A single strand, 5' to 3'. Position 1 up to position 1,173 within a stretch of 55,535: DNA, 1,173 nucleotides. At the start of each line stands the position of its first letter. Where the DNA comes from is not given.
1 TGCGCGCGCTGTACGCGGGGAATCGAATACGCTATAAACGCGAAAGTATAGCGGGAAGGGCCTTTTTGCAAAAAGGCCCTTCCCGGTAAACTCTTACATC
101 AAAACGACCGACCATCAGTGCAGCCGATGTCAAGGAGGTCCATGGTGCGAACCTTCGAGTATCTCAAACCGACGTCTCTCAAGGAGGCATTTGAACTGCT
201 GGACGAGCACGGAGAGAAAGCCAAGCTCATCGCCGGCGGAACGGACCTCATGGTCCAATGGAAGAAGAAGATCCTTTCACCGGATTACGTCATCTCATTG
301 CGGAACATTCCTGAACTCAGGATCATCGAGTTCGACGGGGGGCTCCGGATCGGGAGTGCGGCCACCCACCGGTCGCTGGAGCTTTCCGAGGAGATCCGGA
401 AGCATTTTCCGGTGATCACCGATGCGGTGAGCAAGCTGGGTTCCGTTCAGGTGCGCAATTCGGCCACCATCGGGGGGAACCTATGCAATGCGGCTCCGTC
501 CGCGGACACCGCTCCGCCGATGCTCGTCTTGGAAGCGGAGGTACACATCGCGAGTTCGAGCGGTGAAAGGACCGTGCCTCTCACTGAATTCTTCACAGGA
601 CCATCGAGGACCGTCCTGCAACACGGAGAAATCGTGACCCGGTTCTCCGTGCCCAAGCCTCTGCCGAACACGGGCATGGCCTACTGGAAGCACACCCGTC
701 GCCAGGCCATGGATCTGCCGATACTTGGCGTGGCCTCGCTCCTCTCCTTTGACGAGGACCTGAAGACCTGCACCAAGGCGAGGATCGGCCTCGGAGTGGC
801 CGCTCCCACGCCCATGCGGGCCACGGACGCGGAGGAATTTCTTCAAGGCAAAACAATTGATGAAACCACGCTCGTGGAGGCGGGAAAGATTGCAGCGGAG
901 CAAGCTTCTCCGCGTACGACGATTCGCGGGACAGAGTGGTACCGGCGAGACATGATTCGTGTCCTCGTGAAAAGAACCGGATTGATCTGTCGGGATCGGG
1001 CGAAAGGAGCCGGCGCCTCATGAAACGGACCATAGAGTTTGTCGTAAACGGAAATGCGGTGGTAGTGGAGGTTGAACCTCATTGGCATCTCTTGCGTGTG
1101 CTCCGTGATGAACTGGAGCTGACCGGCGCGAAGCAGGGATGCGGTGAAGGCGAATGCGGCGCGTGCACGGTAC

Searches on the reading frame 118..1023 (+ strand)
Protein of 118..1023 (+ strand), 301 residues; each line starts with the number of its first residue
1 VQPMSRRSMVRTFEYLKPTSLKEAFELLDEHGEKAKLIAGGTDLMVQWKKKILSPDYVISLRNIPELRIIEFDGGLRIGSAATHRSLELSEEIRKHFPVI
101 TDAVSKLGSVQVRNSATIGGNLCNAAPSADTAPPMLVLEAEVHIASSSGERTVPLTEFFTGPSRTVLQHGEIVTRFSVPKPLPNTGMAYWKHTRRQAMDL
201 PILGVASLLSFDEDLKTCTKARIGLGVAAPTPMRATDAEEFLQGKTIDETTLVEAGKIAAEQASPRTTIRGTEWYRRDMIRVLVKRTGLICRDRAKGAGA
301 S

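Call 9: search_protein_families(library=pfam, proteins=[window:118-1023:+])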
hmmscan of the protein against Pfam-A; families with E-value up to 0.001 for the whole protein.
window:118-1023:+ (301 aa): 2 families
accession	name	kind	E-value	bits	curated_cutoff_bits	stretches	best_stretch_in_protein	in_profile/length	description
PF00941.27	FAD_binding_5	-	2.7e-54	184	27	1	12-181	2-170/170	FAD binding domain in molybdopterin dehydrogenase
PF03450.22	CO_deh_flav_C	-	4e-24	85.1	25.5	1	189-286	2-97/102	CO dehydrogenase flavoprotein C-terminal domain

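Call 27: find_encoding_contigs(protein=window:118-1023:+, flank=10000, max_places=4)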
Protein window:118-1023:+ (301 aa): no gene with exactly this product is on record in the collection.

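Call 41: find_encoding_contigs(protein=window:142-1023:+, flank=10000, max_places=6)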
Protein window:142-1023:+ (293 aa): 1 contig read that carries it; 1 place shown.
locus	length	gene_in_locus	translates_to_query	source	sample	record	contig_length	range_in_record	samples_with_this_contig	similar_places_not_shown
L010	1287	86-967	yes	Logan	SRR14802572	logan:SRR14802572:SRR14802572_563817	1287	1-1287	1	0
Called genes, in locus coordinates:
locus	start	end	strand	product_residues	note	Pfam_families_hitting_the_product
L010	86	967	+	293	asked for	PF00941:FAD_binding_5, PF03450:CO_deh_flav_C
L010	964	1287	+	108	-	?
